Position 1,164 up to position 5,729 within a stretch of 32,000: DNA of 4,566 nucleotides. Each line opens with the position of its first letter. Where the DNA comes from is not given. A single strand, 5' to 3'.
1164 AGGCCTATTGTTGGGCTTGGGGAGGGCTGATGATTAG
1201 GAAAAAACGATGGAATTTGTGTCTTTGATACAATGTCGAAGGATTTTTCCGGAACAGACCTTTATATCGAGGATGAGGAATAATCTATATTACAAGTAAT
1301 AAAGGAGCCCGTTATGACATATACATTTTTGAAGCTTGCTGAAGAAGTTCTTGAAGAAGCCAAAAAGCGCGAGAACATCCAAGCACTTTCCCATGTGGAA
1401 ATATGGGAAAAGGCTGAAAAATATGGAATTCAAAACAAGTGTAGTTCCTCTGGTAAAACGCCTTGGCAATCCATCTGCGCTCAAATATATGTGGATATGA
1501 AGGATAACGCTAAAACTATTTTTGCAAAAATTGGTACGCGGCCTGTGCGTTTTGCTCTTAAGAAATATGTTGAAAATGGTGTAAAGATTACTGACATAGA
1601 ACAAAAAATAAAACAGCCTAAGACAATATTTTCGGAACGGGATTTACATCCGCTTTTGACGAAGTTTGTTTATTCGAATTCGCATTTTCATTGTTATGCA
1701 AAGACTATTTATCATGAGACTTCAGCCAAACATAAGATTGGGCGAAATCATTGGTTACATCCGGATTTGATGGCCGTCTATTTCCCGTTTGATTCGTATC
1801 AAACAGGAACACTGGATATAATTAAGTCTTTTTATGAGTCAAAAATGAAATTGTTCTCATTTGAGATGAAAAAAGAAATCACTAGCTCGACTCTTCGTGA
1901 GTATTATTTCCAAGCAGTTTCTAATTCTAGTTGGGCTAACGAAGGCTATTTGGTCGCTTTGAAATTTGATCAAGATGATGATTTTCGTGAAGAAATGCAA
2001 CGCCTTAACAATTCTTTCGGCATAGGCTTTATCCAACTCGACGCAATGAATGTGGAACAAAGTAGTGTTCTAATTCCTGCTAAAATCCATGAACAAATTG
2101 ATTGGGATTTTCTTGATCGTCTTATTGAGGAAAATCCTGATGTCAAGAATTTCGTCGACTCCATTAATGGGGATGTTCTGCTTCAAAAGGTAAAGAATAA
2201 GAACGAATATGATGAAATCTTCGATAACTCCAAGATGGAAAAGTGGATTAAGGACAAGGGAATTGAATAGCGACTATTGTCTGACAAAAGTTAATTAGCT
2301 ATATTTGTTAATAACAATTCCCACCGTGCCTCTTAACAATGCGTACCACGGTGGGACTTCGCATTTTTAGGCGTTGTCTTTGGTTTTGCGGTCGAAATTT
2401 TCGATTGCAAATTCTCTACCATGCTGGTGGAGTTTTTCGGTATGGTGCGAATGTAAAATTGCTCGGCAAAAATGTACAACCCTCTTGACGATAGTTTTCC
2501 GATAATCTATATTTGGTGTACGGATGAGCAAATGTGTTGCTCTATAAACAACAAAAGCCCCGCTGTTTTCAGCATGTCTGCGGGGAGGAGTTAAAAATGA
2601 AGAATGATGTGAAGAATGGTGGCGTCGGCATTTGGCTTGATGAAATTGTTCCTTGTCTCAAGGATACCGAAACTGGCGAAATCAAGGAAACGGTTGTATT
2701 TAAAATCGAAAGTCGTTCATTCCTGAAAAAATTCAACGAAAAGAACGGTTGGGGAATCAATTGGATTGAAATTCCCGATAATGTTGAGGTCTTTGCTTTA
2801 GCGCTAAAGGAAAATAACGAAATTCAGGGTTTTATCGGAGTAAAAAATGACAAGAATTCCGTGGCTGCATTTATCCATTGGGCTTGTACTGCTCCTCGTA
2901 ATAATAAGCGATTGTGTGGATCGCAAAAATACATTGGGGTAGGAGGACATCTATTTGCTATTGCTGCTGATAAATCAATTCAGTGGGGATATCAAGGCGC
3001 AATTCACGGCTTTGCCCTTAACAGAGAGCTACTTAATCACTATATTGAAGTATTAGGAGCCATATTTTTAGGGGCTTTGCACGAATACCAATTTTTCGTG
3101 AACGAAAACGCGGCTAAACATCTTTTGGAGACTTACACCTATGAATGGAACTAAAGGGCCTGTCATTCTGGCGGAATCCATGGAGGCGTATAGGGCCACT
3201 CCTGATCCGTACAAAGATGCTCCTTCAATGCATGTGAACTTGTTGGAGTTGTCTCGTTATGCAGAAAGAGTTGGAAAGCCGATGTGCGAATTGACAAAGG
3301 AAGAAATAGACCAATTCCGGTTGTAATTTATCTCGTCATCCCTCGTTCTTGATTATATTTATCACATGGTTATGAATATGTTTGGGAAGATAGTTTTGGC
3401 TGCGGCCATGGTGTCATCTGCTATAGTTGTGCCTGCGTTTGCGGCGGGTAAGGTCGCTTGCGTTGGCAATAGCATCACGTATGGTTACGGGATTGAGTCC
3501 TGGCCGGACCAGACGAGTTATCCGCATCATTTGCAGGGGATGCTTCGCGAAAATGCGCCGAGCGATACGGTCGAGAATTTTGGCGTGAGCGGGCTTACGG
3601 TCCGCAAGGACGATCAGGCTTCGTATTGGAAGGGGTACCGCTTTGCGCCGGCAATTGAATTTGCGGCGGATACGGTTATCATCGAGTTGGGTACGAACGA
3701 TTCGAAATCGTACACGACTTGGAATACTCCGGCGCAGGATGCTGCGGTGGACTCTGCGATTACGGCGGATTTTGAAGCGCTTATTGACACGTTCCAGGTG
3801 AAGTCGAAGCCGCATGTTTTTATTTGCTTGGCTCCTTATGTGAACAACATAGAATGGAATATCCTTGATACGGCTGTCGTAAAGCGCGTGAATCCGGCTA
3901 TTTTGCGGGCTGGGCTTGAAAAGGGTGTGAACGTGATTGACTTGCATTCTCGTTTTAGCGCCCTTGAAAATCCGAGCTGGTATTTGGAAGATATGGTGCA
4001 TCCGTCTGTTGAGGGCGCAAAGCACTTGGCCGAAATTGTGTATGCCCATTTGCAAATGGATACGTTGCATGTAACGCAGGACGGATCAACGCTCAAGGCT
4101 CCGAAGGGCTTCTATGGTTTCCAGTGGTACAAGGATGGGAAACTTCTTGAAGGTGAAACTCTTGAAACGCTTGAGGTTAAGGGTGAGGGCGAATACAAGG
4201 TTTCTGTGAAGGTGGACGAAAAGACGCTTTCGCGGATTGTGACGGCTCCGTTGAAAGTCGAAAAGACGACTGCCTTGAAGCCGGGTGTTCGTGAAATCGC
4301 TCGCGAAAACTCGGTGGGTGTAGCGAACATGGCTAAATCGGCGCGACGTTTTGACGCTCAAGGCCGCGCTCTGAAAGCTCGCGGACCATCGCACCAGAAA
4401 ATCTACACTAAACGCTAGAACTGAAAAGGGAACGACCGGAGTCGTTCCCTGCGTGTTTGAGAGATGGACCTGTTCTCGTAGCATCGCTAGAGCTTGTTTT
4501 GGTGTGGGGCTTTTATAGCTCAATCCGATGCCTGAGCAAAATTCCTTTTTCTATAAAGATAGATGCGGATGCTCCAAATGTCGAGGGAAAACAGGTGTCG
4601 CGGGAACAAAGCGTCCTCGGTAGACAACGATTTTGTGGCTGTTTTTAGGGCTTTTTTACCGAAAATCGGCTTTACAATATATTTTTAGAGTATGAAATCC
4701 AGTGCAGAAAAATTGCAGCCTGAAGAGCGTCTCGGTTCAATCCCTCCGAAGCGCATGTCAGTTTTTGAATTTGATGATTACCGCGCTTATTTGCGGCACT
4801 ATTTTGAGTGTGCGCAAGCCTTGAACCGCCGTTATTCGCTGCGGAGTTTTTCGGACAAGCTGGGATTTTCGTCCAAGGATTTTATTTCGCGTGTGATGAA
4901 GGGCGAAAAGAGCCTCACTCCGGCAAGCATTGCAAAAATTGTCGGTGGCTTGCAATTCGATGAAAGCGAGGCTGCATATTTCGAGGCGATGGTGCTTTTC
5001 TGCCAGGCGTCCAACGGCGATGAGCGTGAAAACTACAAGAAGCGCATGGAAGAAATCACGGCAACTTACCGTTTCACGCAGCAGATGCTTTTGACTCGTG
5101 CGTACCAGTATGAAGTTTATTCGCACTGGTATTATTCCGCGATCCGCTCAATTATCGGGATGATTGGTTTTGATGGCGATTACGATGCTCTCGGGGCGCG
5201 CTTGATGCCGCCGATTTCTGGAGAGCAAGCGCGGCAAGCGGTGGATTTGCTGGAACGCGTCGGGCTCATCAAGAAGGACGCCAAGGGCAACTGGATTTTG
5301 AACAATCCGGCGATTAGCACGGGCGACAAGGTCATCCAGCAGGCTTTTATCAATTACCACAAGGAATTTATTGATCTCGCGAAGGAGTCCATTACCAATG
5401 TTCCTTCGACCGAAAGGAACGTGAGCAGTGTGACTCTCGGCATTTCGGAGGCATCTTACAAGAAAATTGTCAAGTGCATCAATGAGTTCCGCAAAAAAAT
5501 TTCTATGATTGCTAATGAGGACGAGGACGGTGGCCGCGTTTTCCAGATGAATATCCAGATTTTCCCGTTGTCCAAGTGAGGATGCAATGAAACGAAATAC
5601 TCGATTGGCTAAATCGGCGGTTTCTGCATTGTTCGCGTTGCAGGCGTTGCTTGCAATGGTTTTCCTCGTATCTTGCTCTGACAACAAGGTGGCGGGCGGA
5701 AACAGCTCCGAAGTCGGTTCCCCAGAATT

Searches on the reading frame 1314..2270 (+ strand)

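Call 50: search_protein_families(library=pfam, proteins=[window:1314-2270:+], max_evalue=0.001)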
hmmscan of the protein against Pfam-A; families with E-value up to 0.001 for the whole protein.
window:1314-2270:+ (318 aa): 1 family
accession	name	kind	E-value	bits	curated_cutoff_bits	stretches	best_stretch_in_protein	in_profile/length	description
PF05066.19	HARE-HTH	-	1.2e-10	42.1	25.9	1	4-74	2-62/71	HB1, ASXL, restriction endonuclease HTH domain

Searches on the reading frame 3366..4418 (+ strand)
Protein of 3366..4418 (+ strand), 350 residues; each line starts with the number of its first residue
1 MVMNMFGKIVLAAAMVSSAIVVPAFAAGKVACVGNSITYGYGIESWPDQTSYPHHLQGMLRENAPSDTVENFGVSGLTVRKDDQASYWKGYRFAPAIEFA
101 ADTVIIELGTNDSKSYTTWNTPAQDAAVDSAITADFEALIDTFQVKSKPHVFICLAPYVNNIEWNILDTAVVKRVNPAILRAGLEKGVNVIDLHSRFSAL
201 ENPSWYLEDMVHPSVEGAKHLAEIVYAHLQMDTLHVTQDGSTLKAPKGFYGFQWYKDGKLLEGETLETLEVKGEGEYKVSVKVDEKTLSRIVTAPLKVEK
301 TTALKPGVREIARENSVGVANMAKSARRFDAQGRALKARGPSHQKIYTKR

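Call 50: search_protein_families(library=pfam, proteins=[window:3366-4418:+], max_evalue=0.001)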
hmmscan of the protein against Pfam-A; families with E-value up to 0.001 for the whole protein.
window:3366-4418:+ (350 aa): 2 families
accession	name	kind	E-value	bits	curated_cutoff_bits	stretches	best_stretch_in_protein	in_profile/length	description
PF13472.12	Lipase_GDSL_2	-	2.6e-25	90.4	32.9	1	32-219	1-177/178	GDSL-like Lipase/Acylhydrolase family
PF00657.28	Lipase_GDSL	-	1.4e-13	51.9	23.6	1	30-224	1-207/208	GDSL-like Lipase/Acylhydrolase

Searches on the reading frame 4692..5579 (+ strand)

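Call 50: search_protein_families(library=pfam, proteins=[window:4692-5579:+], max_evalue=0.001)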
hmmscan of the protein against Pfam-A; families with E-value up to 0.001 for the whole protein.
window:4692-5579:+ (295 aa): 1 family
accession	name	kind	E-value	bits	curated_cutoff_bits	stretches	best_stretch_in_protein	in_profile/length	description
PF14394.12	DUF4423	-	7.3e-33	114.1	30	1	138-293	13-165/165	Domain of unknown function (DUF4423)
